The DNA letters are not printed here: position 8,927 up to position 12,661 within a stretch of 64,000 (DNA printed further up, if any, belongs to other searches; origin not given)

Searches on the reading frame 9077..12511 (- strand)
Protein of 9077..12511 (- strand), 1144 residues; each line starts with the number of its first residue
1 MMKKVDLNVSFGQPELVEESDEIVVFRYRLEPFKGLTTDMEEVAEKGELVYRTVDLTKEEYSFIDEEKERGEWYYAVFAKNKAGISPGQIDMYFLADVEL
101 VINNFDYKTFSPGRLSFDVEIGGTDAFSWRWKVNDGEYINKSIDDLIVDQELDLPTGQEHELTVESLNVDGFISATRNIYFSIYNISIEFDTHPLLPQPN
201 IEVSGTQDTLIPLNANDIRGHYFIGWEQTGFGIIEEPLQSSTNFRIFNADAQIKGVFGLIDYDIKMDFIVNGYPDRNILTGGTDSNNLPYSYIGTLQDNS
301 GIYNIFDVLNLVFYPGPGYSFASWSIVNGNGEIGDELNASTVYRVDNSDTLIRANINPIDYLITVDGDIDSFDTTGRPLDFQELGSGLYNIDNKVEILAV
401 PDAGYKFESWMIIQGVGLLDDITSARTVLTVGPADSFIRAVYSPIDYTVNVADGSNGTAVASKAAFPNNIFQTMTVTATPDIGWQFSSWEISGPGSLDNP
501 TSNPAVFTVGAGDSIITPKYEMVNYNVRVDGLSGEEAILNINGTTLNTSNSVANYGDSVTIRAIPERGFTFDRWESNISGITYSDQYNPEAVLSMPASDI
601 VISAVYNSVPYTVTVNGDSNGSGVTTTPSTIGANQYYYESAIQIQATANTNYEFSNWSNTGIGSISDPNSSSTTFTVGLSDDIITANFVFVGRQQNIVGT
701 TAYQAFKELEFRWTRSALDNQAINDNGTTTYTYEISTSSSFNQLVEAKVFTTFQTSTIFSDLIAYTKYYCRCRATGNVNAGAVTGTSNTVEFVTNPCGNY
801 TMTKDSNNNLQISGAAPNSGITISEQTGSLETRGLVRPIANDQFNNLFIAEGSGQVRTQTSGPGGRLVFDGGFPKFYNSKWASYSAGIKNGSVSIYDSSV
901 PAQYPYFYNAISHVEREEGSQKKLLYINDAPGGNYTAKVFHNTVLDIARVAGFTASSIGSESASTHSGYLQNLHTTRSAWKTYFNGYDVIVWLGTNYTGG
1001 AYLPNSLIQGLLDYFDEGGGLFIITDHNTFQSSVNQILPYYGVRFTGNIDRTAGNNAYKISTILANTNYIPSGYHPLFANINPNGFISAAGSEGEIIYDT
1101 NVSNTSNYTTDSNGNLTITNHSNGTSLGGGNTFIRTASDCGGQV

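Call 6: search_protein_families(library=phrogs, proteins=[window:9077-12511:-])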
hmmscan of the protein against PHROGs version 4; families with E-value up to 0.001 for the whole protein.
window:9077-12511:- (1144 aa): 1 family
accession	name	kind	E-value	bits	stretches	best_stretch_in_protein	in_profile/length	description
phrog_11065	-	head and packaging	5.9e-19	69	1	865-1117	67-334/631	virion structural protein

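Call 32: search_protein_families(library=pfam, max_evalue=0.01, proteins=[window:9077-12511:-])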
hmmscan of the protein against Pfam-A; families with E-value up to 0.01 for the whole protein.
window:9077-12511:- (1144 aa): 1 family
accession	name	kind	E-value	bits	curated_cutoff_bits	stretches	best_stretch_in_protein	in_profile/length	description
PF18998.6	Flg_new_2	-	1.3e-43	147.3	23.6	4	542-608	10-71/73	Divergent InlB B-repeat domain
